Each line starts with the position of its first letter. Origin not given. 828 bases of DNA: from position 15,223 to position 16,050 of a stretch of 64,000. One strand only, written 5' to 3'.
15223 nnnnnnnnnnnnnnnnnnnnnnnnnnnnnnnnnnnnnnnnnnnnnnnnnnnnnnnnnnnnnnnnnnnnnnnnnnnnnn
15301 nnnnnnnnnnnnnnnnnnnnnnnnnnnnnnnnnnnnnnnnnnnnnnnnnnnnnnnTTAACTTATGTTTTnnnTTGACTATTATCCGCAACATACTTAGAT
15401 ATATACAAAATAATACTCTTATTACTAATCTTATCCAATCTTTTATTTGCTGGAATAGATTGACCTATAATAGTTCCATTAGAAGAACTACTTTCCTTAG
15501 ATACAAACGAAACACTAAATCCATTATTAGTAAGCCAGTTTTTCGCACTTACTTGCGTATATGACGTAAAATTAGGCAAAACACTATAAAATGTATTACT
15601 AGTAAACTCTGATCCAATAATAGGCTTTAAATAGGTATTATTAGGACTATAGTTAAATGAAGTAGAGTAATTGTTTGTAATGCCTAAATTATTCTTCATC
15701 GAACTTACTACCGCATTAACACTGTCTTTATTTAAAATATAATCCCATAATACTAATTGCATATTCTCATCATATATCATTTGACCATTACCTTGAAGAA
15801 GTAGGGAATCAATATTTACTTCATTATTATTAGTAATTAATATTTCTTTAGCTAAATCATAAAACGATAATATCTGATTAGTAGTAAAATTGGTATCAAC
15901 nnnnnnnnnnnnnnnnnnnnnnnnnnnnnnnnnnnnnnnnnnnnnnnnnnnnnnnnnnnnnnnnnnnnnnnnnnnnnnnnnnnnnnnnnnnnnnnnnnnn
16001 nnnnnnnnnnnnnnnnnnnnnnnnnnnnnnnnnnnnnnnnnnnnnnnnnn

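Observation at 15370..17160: LCP (LytR-CpsA-Psr) ligase fused to a C-terminal PASTA-like domain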

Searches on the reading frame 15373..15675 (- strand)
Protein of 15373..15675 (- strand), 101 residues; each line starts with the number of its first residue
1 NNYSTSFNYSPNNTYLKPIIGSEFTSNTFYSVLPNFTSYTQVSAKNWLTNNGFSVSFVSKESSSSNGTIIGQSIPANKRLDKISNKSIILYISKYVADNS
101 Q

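Call 24: search_solved_structures(query=A2, max_evalue=10, show_alignments=3)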
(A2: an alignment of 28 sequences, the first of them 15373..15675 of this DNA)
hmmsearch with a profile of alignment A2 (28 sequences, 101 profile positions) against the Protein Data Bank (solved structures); distinct sequences matched with E-value up to 10: 13.
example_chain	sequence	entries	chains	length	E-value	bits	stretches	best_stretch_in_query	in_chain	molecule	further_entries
3py9_A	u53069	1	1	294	2.4e-08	37.2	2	37-99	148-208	Protein kinase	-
3m9g_A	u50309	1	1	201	4e-08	36.5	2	37-90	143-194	Protein kinase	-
5u47_A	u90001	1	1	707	0.00015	24.9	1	29-92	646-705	Penicillin binding protein 2X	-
1zlx_A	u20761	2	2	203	0.026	17.8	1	33-89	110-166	Phosphoribosylglycinamide formyltransferase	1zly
1meo_A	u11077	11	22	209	0.027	17.7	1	33-88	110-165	Phosphoribosylglycinamide formyltransferase | Trifunctional purine biosynthetic protein adenosine-3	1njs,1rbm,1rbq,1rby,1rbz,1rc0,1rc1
4zyt_A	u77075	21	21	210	0.028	17.7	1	33-88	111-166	Trifunctional purine biosynthetic protein adenosine-3 | Phosphoribosylglycinamide formyltransferase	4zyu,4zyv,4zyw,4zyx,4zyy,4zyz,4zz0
5j9f_A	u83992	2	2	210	0.029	17.7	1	33-88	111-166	Trifunctional purine biosynthetic protein adenosine-3 | Phosphoribosylglycinamide formyltransferase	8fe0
1mej_B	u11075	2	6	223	0.031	17.5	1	33-88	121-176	Phosphoribosylglycinamide formyltransferase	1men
2kui_A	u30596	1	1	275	0.14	15.4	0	35-75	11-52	Serine/threonine-protein kinase pknB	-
2z2l_C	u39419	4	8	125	0.42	13.9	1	35-94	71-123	Penicillin-binding protein 2X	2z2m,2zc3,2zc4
5e10_A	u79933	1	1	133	0.47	13.8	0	35-77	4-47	Serine/threonine-protein kinase PknB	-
2kud_A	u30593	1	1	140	0.53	13.6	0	35-76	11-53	Serine/threonine-protein kinase pknB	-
8ab6_J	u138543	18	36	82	2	11.8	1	20-54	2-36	YALI0C12210p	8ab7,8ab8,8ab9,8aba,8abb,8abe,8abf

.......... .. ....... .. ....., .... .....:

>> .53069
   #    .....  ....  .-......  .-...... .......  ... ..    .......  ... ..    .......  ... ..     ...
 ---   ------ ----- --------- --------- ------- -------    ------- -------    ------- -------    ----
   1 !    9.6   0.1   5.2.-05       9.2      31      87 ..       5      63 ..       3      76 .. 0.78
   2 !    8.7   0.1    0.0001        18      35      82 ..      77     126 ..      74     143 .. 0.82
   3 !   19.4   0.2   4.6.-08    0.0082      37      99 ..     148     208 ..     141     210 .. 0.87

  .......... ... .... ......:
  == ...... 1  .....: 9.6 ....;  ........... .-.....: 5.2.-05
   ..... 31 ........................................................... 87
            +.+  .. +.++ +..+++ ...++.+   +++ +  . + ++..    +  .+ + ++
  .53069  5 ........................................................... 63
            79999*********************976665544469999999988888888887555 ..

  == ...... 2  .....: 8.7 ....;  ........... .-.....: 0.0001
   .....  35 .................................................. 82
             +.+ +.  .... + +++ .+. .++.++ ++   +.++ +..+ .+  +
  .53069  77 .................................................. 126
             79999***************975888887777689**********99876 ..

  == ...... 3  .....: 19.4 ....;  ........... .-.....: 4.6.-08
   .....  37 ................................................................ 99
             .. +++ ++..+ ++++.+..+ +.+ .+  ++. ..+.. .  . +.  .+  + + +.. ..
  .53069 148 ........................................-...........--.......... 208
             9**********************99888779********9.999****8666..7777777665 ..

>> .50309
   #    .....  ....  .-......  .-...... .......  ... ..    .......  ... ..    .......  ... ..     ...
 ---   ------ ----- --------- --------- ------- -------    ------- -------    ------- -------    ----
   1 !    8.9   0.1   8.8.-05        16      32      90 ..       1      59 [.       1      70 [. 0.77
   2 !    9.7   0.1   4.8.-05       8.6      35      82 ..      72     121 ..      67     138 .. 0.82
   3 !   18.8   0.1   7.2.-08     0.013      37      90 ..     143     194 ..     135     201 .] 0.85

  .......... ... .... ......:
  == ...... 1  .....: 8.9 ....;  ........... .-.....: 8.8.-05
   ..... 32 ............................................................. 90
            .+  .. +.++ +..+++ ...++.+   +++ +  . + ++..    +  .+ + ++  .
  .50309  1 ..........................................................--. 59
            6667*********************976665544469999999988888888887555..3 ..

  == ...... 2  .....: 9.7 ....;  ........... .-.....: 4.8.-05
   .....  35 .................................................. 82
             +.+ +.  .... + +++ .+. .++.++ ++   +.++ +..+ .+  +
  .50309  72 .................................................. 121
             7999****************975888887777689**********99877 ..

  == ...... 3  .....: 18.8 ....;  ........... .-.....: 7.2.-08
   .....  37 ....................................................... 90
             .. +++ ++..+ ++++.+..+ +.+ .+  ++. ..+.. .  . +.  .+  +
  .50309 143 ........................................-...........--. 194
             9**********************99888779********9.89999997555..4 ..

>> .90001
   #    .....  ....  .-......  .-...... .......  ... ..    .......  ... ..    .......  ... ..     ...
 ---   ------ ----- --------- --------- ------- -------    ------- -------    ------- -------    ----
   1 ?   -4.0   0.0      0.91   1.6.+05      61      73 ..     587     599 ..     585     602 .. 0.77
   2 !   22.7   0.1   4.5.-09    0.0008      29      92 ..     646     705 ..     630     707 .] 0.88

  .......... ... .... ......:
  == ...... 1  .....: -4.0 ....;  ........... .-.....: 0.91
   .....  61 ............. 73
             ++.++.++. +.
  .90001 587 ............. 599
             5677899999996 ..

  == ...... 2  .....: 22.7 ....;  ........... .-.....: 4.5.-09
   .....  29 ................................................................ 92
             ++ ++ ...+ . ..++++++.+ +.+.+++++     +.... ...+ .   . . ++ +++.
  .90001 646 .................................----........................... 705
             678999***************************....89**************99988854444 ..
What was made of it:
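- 15391..15582 (-): Residues 527-590: single PASTA domain (short beta, helix 536-545, strands 549-557, 564-567, 582-590). Profile hits to 3py9 and 3m9g at about 1e-8 and to 5u47 at 1.5e-4 (call 24).
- A family profile finds PASTA repeats in PDB sequences at about 1e-8 (call 24).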

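Call 31: predict_structure(alignment_id=A2)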
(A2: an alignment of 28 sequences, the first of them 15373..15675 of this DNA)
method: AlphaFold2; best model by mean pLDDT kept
length: 101 residues; sequences in the alignment: 28
mean_pLDDT: 81.7   pTM: 0.60
mean pLDDT of the five models: 81.7, 79.5, 79.5, 79.5, 79.3
residues with pLDDT >= 90: 56; 70-90: 14; 50-70: 28; < 50: 3
segments of 3 or more residues with pLDDT < 50: none
pLDDT, mean of each block of 10 residues (from residue 1): 54 61 70 93 95 94 88 93 93 78 43
secondary structure, 60 per line:
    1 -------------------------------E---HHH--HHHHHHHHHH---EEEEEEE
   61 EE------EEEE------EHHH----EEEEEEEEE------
elements in order: H41-50 E54-62 E69-72 E87-95

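Call 33: fold_search(model_id=the predicted structure, library=pdb)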
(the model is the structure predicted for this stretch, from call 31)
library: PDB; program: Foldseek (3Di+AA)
matches with E <= 10: 43; with E <= 0.001: 0
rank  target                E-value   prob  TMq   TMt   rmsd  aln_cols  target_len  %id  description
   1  1rp5_B                3.8e-03  1.00  0.50  0.08   2.0        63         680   19  PBP2x from Streptococcus pneumoniae strain 5259 with reduced susceptibility to beta-lactam antibiotics (released 2004-02-03)
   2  1pyy_A                5.0e-03  1.00  0.50  0.09   1.8        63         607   19  Double mutant PBP2x T338A/M339F from Streptococcus pneumoniae strain R6 at 2.4 A resolution (released 2003-09-30)
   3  1qme                  5.3e-03  1.00  0.50  0.10   2.0        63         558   19  PENICILLIN-BINDING PROTEIN 2X (PBP-2X) (released 2000-05-25)
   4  5u47                  5.7e-03  1.00  0.49  0.08   4.1        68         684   22  1.95 Angstrom Resolution Crystal Structure of Penicillin Binding Protein 2X from Streptococcus thermophilus (released 2016-12-28)
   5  1rp5_A                7.4e-03  1.00  0.50  0.08   2.0        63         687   19  PBP2x from Streptococcus pneumoniae strain 5259 with reduced susceptibility to beta-lactam antibiotics (released 2004-02-03)
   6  2z2l_C                8.4e-03  1.00  0.49  0.40   2.5        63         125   19  Penicillin-Binding Protein 2X (PBP2X) from Streptococcus pneumoniae (released 2007-09-04)
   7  5e12_A                9.0e-03  1.00  0.53  0.28   2.9        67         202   25  Crystal Structure of PASTA Domains 2, 3 and 4 of Mycobacterium tuberculosis Protein Kinase B (released 2016-09-14)
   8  5oiz                  1.2e-02  1.00  0.50  0.08   2.1        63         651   21  Penicillin-Binding Protein 2X (PBP2X) from Streptococcus pneumoniae in complex with oxacillin (released 2018-05-30)
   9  5e0y                  1.3e-02  1.00  0.49  0.68   3.4        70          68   16  Crystal Structure of PASTA Domain 4 of Mycobacterium tuberculosis Protein Kinase B (released 2016-09-14)
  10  5e12_B                1.7e-02  1.00  0.52  0.30   2.9        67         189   25  Crystal Structure of PASTA Domains 2, 3 and 4 of Mycobacterium tuberculosis Protein Kinase B (released 2016-09-14)
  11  5nod                  1.7e-02  1.00  0.47  0.61   3.3        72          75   19  PASTA subunit 4 of Streptococcus pneumoniae STKP crystallized with PEG and succinate (released 2017-11-08)
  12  2mgv_MODEL_1_A        2.0e-02  1.00  0.53  0.77   2.1        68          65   24  NMR structure of PASTA domain of PonA2 from Mycobacterium tuberculosis (released 2013-12-25)
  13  3py9                  2.1e-02  1.00  0.50  0.20   3.6        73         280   20  X-ray structural studies of the entire extra-cellular region of the Ser/Thr kinase PrkC from Staphylococcus aureus (released 2011-01-19)
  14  5oau                  2.3e-02  1.00  0.42  0.08   3.5        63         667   19  Penicillin-Binding Protein 2X (PBP2X) from Streptococcus pneumoniae (released 2018-05-30)
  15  1qmf                  2.4e-02  1.00  0.51  0.10   2.0        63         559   19  PENICILLIN-BINDING PROTEIN 2X (PBP-2X) ACYL-ENZYME COMPLEX (released 2000-05-25)
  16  3m9g                  2.6e-02  1.00  0.53  0.28   2.3        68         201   26  Crystal structure of the three-PASTA-domain of a Ser/Thr kinase from Staphylococcus aureus (released 2010-11-03)
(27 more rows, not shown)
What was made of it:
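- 15391..15582 (-): The top 30 Foldseek hits are all PASTA at probability 1.00 (call 33).
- Closest known: PASTA domains of class B PBPs. Same: PBP2x entries are the top Foldseek matches (call 33).
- The Foldseek E-values are modest (3.8e-3 at best, call 33), and sequence identity to solved PASTAs is 14-26%.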

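Call 82: search_protein_representatives(alignment_id=A2)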
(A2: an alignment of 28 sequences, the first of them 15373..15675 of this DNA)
Query: 28 sequences, 101 profile positions. Proteins with E-value up to 0.001 (for the whole library): 3367; up to 1e-10: 642; up to 1e-30: 20. The best 150 are listed.
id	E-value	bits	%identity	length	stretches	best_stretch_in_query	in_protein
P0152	7.8e-44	164.0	-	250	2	1-99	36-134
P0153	5.5e-43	161.2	-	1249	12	35-99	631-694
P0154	8.7e-42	157.4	-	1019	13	29-92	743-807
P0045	5.8e-39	148.3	-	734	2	2-100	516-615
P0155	1.2e-38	147.4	-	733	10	28-95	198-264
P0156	1.3e-38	147.2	-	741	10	35-87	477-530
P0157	1.6e-34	134.1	-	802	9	21-82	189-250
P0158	2.5e-34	133.4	-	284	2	2-99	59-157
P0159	3.4e-34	133.1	-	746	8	34-97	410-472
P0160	5.8e-34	132.3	-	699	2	3-99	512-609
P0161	1.8e-33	130.7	-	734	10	34-94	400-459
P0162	2.1e-33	130.5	-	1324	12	35-97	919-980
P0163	8.0e-33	128.6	-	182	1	1-100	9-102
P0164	1.1e-32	128.2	-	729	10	28-87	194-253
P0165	1.6e-32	127.6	-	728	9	28-80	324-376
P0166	5.5e-32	125.9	-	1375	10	32-79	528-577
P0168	2.8e-31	123.7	-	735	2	1-99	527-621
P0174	9.8e-30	118.7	-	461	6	28-96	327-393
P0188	2.6e-28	114.1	-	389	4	34-97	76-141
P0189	3.6e-28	113.7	-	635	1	1-98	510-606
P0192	8.4e-28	112.5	-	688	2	1-95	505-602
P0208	1.4e-25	105.3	-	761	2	2-97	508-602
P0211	2.9e-25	104.4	-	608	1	2-98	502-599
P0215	6.0e-25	103.4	-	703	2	3-99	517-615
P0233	1.1e-22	96.1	-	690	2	3-99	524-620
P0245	1.1e-21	92.9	-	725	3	2-98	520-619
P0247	2.8e-21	91.6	-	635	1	3-97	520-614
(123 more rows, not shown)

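Call 84: search_protein_families(library=pfam, proteins=[P0153, P0154, P0155, P0156, P0157, P0159, P0162, P0166, P0174, P0188], max_evalue=0.00001)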
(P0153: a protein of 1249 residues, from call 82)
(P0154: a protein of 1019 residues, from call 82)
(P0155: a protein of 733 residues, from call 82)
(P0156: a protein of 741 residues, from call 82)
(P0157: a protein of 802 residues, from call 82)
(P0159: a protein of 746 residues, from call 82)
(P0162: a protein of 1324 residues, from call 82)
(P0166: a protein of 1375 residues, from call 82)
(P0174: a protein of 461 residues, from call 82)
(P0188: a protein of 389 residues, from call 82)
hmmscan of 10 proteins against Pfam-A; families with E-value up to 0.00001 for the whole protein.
P0153 (1249 aa): 3 families
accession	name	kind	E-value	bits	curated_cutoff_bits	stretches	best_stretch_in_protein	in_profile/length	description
PF03793.24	PASTA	-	1.9e-198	643.2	23.2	13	764-826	1-64/64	PASTA domain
PF00069.31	Pkinase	-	1.2e-32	113.8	31.7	1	12-276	2-251/263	Protein kinase domain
PF07714.23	PK_Tyr_Ser-Thr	-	1.8e-20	73.8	23.1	1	66-245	39-220/258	Protein tyrosine and serine/threonine kinase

P0154 (1019 aa): 1 family
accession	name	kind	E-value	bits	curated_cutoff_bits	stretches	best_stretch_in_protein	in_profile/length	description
PF03793.24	PASTA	-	6.7e-92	301.9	23.2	6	953-1014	1-63/64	PASTA domain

P0155 (733 aa): 1 family
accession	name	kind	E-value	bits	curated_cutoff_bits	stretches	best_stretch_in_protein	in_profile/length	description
PF03793.24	PASTA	-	7.3e-65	215.3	23.2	5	401-459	2-61/64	PASTA domain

P0156 (741 aa): 1 family
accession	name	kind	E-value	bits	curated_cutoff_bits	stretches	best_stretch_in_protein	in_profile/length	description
PF03793.24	PASTA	-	2.7e-83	274.3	23.2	7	475-536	1-63/64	PASTA domain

P0157 (802 aa): 1 family
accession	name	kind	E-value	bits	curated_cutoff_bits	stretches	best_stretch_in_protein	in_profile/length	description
PF03793.24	PASTA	-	1.1e-69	230.7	23.2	6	731-798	1-63/64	PASTA domain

P0159 (746 aa): 1 family
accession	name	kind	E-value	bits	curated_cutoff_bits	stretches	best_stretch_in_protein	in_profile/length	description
PF03793.24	PASTA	-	2.4e-89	293.7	23.2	7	409-471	1-64/64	PASTA domain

P0162 (1324 aa): 3 families
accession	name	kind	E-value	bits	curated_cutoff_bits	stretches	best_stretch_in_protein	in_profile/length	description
PF03793.24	PASTA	-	2.3e-178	578.8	23.2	13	918-978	2-63/64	PASTA domain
PF00069.31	Pkinase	-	5.3e-23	82.2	31.7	1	101-273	43-211/263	Protein kinase domain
PF07714.23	PK_Tyr_Ser-Thr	-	6.6e-13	49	23.1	1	94-259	39-205/258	Protein tyrosine and serine/threonine kinase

P0166 (1375 aa): 3 families
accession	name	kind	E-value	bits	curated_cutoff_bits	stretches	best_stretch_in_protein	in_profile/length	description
PF03793.24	PASTA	-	1.7e-168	547.2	23.2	12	939-1000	1-63/64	PASTA domain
PF00069.31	Pkinase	-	6.9e-22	78.5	31.7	1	48-293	3-215/263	Protein kinase domain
PF07714.23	PK_Tyr_Ser-Thr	-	1.5e-12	47.8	23.1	1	133-285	61-215/258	Protein tyrosine and serine/threonine kinase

P0174 (461 aa): 1 family
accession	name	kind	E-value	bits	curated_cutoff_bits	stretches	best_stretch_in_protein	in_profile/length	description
PF03793.24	PASTA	-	1e-43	147.6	23.2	3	267-327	2-64/64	PASTA domain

P0188 (389 aa): 1 family
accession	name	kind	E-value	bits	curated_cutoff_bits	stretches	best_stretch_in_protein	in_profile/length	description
PF03793.24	PASTA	-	2.4e-33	114.3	23.2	2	328-378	3-53/64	PASTA domain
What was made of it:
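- Closest known: PASTA domains of Ser/Thr kinases. Different: This protein has a single repeat where the kinases have 3-4 (or 12-13 in kinases of related lineages, call 84).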

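Call 86: list_cluster_members(proteins=[P0160, P0168, P0189, P0192, P0208, P0211, P0215, P0233, P0245, P0247])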
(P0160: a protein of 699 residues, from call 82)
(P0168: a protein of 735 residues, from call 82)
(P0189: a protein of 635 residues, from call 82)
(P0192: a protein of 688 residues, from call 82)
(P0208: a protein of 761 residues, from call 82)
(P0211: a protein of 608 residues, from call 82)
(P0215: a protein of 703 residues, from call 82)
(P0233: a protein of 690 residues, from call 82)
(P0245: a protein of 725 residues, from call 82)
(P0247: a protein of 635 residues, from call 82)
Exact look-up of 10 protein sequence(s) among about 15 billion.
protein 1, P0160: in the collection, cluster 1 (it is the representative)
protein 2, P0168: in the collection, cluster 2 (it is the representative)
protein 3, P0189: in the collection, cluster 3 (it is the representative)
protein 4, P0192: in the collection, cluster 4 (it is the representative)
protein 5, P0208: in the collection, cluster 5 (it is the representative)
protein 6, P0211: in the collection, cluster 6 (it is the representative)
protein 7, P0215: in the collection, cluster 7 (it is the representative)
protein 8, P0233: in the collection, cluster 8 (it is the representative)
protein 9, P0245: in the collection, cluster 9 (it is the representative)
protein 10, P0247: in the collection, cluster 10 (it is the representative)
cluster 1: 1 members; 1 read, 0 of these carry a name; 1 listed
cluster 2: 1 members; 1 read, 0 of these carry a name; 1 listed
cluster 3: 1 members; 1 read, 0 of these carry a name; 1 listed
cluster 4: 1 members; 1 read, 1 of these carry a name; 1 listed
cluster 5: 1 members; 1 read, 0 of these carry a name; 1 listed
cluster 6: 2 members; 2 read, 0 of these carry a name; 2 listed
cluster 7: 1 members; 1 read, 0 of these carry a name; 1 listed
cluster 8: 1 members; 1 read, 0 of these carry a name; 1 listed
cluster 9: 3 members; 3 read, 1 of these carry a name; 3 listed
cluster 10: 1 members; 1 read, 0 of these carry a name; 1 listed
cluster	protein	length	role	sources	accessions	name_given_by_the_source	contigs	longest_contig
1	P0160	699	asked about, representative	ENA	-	-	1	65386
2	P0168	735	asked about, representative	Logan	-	-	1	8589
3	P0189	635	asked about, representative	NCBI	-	-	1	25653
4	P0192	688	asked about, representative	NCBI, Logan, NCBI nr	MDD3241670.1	MAG: LCP family protein [Bacilli bacterium] | LCP family protein [Bacilli bacterium]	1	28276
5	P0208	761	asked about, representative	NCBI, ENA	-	-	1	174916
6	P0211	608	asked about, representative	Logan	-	-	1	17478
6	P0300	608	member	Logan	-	-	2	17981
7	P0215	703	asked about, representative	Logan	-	-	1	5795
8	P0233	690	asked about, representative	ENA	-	-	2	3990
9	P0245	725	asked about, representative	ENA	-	-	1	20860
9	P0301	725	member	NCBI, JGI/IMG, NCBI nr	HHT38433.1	MAG TPA: PASTA domain-containing protein [Mollicutes bacterium] | PASTA domain-containing protein [Mollicutes bacterium]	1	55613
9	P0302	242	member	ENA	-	-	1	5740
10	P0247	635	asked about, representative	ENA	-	-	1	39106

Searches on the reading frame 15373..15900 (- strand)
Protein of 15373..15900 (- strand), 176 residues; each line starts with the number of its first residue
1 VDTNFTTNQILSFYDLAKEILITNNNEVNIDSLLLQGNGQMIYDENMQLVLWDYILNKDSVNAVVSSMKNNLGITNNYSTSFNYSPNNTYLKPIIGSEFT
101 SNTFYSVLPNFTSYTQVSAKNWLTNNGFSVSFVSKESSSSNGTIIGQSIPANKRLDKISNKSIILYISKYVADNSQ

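Call 28: search_solved_structures(query=window:15373-15900:-, max_evalue=10, show_alignments=4)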
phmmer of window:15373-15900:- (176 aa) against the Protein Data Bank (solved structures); distinct sequences matched with E-value up to 10: 2.
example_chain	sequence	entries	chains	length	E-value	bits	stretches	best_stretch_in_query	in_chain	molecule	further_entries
3nro_A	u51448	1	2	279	0.01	18.9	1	3-76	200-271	Lmo1026 protein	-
3owq_A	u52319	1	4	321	0.062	16.4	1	3-75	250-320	Lin1025 protein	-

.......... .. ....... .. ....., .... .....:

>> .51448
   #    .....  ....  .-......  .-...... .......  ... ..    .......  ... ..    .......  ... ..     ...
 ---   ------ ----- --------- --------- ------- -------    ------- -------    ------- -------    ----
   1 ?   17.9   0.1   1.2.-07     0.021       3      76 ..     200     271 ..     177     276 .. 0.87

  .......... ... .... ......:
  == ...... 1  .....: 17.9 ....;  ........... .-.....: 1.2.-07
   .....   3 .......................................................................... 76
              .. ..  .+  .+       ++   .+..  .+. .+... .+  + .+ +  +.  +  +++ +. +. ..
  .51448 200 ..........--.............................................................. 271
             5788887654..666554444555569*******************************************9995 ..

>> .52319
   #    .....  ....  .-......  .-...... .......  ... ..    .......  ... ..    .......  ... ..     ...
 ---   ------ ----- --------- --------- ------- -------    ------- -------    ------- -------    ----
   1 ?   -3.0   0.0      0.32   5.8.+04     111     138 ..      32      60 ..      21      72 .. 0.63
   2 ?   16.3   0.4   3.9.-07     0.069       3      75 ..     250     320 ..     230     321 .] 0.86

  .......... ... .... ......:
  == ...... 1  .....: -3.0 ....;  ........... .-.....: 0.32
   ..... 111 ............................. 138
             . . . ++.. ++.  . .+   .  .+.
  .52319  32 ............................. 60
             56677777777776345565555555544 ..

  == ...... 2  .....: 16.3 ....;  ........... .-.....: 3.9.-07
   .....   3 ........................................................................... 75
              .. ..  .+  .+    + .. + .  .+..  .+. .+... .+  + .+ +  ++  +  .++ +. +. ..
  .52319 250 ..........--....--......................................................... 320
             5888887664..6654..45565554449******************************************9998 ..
